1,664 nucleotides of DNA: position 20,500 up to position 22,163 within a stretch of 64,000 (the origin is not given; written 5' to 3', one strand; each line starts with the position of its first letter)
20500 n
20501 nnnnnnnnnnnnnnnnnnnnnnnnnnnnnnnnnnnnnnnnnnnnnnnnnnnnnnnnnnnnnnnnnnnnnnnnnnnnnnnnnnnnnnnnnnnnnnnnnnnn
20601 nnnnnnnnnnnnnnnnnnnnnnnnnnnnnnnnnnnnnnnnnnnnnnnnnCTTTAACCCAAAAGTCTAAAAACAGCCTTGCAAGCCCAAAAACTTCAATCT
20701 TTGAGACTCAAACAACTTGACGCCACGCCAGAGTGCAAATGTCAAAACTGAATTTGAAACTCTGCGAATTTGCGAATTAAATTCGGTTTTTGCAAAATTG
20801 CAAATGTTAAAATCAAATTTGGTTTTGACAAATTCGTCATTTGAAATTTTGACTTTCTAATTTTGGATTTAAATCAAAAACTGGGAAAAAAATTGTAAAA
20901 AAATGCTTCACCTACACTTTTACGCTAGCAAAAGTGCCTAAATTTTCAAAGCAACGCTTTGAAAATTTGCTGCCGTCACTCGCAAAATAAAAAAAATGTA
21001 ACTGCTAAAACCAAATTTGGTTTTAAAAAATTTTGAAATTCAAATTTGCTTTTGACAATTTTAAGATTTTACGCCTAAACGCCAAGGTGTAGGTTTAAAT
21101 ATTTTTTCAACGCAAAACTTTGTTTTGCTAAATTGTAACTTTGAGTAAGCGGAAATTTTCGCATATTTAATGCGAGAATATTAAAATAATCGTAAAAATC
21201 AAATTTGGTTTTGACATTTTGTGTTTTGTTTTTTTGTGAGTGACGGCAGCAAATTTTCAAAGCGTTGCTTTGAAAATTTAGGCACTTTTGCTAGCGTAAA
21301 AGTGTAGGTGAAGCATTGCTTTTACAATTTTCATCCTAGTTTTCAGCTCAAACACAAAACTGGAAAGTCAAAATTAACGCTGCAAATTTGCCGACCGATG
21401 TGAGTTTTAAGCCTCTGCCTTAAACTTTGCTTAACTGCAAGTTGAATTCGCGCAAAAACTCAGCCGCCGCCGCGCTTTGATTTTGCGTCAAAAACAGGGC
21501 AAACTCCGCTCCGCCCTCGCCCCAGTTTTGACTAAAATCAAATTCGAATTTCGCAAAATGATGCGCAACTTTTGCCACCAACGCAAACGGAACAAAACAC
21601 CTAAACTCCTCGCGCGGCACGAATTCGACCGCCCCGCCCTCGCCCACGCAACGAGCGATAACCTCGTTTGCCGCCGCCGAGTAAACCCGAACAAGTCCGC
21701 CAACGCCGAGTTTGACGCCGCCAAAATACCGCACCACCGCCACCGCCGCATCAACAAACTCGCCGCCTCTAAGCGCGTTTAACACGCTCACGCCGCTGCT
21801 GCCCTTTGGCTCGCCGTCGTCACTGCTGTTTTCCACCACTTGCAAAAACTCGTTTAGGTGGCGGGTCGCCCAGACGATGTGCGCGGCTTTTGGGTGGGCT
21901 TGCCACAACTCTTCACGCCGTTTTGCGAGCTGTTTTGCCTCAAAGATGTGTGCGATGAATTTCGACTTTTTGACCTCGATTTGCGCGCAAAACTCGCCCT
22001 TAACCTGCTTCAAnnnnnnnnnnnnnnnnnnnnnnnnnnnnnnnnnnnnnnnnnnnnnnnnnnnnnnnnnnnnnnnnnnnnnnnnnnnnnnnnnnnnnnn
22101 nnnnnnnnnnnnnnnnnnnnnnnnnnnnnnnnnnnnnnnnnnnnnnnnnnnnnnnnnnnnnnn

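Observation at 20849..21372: Family of conserved promoter-plus-double-hairpin modules (putative sRNA genes) with compensatory stem changes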

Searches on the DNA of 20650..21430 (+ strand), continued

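Call 38: search_with_rna_model(model_id=R1, sources=[window, L001, L002, L003, L091, L092, L094, L095, L096, L097, L098, L099, L100, L101, L102], max_evalue=1e-8, make_alignment=true)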
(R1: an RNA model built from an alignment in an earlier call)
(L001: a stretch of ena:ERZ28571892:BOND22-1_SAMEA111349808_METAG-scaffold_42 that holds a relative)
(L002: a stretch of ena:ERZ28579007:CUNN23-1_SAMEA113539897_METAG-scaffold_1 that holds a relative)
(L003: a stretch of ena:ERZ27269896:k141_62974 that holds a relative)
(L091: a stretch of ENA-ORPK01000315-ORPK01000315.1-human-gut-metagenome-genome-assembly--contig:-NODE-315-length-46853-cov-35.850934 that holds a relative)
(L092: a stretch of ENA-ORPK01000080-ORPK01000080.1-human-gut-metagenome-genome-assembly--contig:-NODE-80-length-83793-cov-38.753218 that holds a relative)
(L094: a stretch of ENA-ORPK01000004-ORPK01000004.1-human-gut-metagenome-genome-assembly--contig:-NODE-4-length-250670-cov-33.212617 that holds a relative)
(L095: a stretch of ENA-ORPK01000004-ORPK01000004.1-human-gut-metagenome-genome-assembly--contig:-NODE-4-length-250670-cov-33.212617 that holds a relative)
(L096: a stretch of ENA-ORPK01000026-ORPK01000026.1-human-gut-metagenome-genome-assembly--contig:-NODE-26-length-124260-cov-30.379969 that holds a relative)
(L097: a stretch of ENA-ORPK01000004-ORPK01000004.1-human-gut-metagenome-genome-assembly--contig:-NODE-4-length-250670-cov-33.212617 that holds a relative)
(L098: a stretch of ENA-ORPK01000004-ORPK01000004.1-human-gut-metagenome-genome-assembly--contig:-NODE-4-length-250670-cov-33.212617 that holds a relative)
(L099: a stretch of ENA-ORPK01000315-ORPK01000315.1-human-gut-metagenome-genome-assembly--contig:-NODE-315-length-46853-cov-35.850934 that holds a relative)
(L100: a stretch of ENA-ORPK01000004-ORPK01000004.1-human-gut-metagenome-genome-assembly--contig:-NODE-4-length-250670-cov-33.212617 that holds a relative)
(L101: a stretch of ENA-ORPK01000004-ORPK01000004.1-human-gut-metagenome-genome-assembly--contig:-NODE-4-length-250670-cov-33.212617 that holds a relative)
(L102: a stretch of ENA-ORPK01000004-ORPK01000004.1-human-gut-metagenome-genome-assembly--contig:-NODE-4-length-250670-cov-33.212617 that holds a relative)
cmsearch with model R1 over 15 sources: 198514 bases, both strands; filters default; matches with E-value up to 1e-8: 31.
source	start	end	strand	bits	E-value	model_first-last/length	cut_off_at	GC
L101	12270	12337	+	93.2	5.1e-18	1-68/68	no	0.35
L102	9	76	+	90.7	1.8e-17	1-68/68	no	0.34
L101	468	535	+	90.1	2.4e-17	1-68/68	no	0.4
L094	5880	5947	+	90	2.5e-17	1-68/68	no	0.37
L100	587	654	+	89.9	2.7e-17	1-68/68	no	0.32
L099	6967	7034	-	89.8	2.8e-17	1-68/68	no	0.34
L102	367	434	-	89.4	3.5e-17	1-68/68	no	0.35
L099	9634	9701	-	89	4.3e-17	1-68/68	no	0.32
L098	2411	2478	-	88.3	6e-17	1-68/68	no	0.4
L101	926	993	+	87.8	8e-17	1-68/68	no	0.34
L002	8051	8118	+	87.6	8.9e-17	1-68/68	no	0.34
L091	373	440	+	87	1.2e-16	1-68/68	no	0.35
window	20905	20972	+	86.9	1.2e-16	1-68/68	no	0.38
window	21247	21314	-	86.9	1.2e-16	1-68/68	no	0.38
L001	8051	8118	+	86.9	1.2e-16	1-68/68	no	0.38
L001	8392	8459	-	86.9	1.2e-16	1-68/68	no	0.38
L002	8392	8459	-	86.9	1.2e-16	1-68/68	no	0.38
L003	8050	8117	+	86.9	1.2e-16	1-68/68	no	0.38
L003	8391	8458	-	86.9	1.2e-16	1-68/68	no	0.38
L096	815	882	+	83.7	6.3e-16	1-68/68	no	0.32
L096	1218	1285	+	82.7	1.1e-15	1-68/68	no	0.28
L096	1636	1702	-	82.1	1.4e-15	1-68/68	no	0.42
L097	7425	7492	-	80.4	3.3e-15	1-68/68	no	0.35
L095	680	746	+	79.9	4.3e-15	1-68/68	no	0.4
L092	3892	3958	+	79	6.8e-15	1-68/68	no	0.46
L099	9243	9309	-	78.6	8e-15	1-68/68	no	0.4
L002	14794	14859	+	74.1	7.9e-14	1-68/68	no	0.41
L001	14732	14797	+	72.3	2e-13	1-68/68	no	0.39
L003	14795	14860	+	69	1e-12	1-68/68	no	0.42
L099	992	1060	+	53.8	2.3e-09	1-68/68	no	0.43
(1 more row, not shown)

Alignment A3: 31 matches aligned to the model, 78 columns, each read 5' to 3' on its own strand. Consensus structure (alignment columns), stored with it:
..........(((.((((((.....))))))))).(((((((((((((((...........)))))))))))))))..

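Call 45: search_dna_similar(query=window:20840-20990:+, collection=plasmids, mode=distant, max_evalue=0.001)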
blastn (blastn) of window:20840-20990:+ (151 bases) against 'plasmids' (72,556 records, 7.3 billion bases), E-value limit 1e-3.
No match.

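Call 46: search_dna_similar(query=window:20840-20990:+, collection=phages, mode=distant, max_evalue=0.001)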
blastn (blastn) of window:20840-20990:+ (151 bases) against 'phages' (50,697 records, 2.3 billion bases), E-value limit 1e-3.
No match.
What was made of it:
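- Tried and rejected: Plasmid and phage BLAST: none (calls 45, 46).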

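Call 51: build_rna_model(alignment_id=A2, structure=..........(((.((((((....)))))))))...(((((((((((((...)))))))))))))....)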
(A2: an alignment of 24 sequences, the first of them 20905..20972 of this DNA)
Model R2 built from alignment A2 (24 sequences, 69 columns); structure: as given.
model positions 68; base pairs 22; branch points 1; effective number of sequences 2.15; information 0.827 bits per position. Calibrated on 0.2 Mb of random sequence (short: E-values are rough).
structure used (alignment columns):
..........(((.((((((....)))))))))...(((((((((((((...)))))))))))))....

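Call 52: search_with_rna_model(model_id=R2, sources=[window, L001, L002, L003, L091, L092, L094, L095, L096, L097, L098, L099, L100, L101, L102], max_evalue=1e-7, make_alignment=true)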
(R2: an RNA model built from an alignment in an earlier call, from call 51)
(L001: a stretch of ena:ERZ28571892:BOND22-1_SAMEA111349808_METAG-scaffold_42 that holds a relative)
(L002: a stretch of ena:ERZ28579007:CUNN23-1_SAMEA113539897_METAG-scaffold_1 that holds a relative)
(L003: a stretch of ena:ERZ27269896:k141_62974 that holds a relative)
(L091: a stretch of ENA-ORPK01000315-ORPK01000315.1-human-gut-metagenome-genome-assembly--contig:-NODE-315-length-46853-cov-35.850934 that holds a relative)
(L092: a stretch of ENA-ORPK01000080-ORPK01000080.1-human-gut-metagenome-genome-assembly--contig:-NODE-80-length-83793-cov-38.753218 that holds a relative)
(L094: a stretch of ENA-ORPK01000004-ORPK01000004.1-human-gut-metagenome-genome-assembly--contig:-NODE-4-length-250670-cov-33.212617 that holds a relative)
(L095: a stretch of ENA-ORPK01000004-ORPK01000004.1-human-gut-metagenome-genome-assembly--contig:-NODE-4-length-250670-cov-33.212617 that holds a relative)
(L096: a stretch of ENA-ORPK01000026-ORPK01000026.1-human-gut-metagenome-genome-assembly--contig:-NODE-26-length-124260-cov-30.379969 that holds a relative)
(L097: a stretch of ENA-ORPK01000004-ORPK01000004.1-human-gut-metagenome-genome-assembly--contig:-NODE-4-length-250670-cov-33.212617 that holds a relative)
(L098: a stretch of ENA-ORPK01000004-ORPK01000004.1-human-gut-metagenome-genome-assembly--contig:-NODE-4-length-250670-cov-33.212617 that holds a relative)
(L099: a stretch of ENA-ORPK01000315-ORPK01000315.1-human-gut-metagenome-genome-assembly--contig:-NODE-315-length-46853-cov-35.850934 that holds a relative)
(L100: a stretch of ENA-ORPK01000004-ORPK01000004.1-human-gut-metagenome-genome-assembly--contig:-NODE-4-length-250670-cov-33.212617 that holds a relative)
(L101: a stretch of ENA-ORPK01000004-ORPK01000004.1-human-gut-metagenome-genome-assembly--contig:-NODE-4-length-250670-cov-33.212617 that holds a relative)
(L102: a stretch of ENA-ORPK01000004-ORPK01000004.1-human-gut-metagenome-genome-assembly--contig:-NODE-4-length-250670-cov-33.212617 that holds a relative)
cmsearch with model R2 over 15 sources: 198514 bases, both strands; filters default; matches with E-value up to 1e-7: 32.
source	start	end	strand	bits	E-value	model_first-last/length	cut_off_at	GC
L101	12270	12337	+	93.7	8.4e-20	1-68/68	no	0.35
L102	9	76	+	93.6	8.9e-20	1-68/68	no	0.34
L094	5880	5947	+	92.9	1.3e-19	1-68/68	no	0.37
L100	587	654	+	92.8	1.4e-19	1-68/68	no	0.32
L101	468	535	+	92.4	1.8e-19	1-68/68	no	0.4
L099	9634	9701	-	90.9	3.9e-19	1-68/68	no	0.32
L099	6967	7034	-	90.4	5.3e-19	1-68/68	no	0.34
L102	367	434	-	90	6.7e-19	1-68/68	no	0.35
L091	373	440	+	89.9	6.8e-19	1-68/68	no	0.35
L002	8051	8118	+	89.4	9e-19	1-68/68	no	0.34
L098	2411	2478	-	88.9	1.2e-18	1-68/68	no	0.4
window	20905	20972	+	88.6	1.4e-18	1-68/68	no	0.38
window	21247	21314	-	88.6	1.4e-18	1-68/68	no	0.38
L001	8051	8118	+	88.6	1.4e-18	1-68/68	no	0.38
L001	8392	8459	-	88.6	1.4e-18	1-68/68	no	0.38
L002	8392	8459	-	88.6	1.4e-18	1-68/68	no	0.38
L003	8050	8117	+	88.6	1.4e-18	1-68/68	no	0.38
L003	8391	8458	-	88.6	1.4e-18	1-68/68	no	0.38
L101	926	993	+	88.3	1.7e-18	1-68/68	no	0.34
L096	815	882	+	86.6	4.2e-18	1-68/68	no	0.32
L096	1218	1285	+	85.6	7.4e-18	1-68/68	no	0.28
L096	1636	1702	-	85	1e-17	1-68/68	no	0.42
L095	680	746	+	82.2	4.8e-17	1-68/68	no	0.4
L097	7425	7492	-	82.1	5.1e-17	1-68/68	no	0.35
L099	9243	9309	-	81.6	6.6e-17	1-68/68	no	0.4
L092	3892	3958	+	81.2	8e-17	1-68/68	no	0.46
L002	14794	14859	+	75.8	1.5e-15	1-68/68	no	0.41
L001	14732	14797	+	73.9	4.4e-15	1-68/68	no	0.39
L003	14795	14860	+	70.7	2.5e-14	1-68/68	no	0.42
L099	992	1060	+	56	8.2e-11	1-68/68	no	0.43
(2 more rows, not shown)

Alignment A4: 32 matches aligned to the model, 78 columns, each read 5' to 3' on its own strand. Consensus structure (alignment columns), stored with it:
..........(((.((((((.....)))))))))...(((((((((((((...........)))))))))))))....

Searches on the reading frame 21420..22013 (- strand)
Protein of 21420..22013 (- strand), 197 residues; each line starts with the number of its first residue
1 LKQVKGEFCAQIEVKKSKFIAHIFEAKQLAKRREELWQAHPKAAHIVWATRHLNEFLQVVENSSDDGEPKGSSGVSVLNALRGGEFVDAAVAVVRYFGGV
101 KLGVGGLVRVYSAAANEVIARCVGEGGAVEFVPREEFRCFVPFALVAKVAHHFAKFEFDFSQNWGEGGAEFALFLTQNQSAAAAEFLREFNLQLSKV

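Call 17: find_related_loci(query=window:21420-22013:-, collection=genome_contigs, flank=10000)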
Query window:21420-22013:- (197 aa) in genome_contigs; peptide patterns used: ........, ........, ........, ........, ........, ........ (x = any residue, [..] = any of these).
282 stretches matched a pattern; 175 encode a relative of the query (tblastn E <= 1e-3); the best 80 are kept; 80 distinct loci.
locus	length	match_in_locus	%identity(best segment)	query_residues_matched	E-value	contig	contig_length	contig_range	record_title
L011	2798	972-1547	52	1-192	9e-55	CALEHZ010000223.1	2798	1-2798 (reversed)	MAG TPA_asm: uncultured Campylobacter sp. isolate SRR6425755_bin.65_CONCOCT_v1.1_MAG genome assembly, contig: ERZ1767606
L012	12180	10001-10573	50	1-191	2e-53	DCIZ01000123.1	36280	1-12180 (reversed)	MAG TPA_asm: Campylobacter sp. UBA1713 UBA1713_contig_140, whole genome shotgun sequence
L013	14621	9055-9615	47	1-190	2e-45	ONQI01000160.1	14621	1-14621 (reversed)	uncultured Campylobacter sp. isolate RUG537 genome assembly, contig: k87_67950077, whole genome shotgun sequence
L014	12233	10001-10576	44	1-194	2e-44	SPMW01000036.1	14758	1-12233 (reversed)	MAG: Candidatus Campylobacter infans isolate CGEMS CGEMS_contig0036, whole genome shotgun sequence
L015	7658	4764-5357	41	1-190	1e-43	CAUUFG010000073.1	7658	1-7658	MAG TPA_asm: uncultured Campylobacter sp. isolate ERR10228873_bin.38_MetaWRAP_v1.3_MAG genome assembly, contig: ERZ21659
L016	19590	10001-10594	41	1-190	3e-43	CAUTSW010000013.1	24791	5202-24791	MAG TPA_asm: uncultured Campylobacter sp. isolate ERR10228848_bin.29_MetaWRAP_v1.3_MAG genome assembly, contig: ERZ21659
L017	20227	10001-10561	41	1-192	1e-42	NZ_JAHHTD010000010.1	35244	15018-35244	MAG: Campylobacter sp. isolate MAG073 MAG073_10, whole genome shotgun sequence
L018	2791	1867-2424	43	1-186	2e-42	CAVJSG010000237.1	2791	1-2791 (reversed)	Campylobacteraceae bacterium isolate H07617-L1_cleanbin_000016 genome assembly, contig: Spades_H07617-L1_contig_20023, w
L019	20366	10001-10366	54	1-122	4e-41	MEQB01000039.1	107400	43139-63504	MAG: Bdellovibrionales bacterium RIFOXYC1_FULL_37_79 rifoxyc1_full_scaffold_36, whole genome shotgun sequence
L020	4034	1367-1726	56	1-120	2e-41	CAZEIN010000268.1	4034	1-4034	MAG TPA_asm: uncultured Sulfurovum sp. isolate binchicken_co219_150 genome assembly, contig: k141_19535, whole genome sh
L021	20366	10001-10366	55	1-122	2e-41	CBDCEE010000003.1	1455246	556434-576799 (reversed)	MAG: Sulfurovaceae bacterium isolate d8b9733b-7bde-4c6a-847d-768f6c9f88b2 genome assembly, contig: ctg87265, whole genom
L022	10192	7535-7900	55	1-122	2e-41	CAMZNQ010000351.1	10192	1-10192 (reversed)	uncultured Sulfurovum sp. isolate F_SnakePit_MAG_00005 genome assembly, contig: F_SnakePit_MAG_00005_000000000067, whole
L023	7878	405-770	54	1-122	4e-41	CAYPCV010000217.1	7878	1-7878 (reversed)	MAG TPA_asm: uncultured Sulfurovum sp. isolate binchicken_co219_263 genome assembly, contig: k141_329751, whole genome s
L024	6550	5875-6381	40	8-179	2e-40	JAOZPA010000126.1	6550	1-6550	MAG: Campylobacterales bacterium isolate GMC4.metabat2.12 GMC4_21193_length_6550_cov_19.131024, whole genome shotgun seq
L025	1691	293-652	57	1-120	7e-41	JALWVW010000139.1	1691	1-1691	MAG: Campylobacteraceae bacterium isolate T2_maxbin2_scaf2bin.172 T2_NODE_243072_length_1691_cov_12.094629, whole genome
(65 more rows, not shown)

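Call 43: find_homologous_proteins(query=window:21420-22013:-, max_evalue=1e-20)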
Query window:21420-22013:- (197 aa): 1305 proteins with E <= 1e-20 among 2371 candidates; the best 120 are listed.
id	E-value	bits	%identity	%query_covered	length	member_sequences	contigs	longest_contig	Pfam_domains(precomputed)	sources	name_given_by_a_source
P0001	1.2e-122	425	98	100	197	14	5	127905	PF01205.26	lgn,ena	-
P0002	1.8e-50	189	49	99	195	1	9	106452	PF01205.26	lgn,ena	-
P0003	2.4e-50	189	49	98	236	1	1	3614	PF01205.26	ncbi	-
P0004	2.7e-50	189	51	97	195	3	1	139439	PF01205.26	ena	-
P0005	2.7e-50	189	49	99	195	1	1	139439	PF01205.26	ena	-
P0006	2.7e-50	189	49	99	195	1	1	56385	PF01205.26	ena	-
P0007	2.8e-50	189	50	97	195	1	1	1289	PF01205.26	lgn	-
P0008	6.7e-50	187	50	97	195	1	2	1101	PF01205.26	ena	-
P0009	6.9e-50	187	50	97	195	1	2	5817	PF01205.26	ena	-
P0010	6.9e-50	187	49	99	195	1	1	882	PF01205.26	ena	-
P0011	7.0e-50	187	49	99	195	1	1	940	PF01205.26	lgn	-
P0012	7.0e-50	187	48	99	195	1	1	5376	PF01205.26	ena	-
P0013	7.6e-50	187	50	97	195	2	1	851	PF01205.26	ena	-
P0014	7.8e-50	187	48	99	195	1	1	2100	PF01205.26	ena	-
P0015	8.0e-50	187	49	99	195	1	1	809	PF01205.26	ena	-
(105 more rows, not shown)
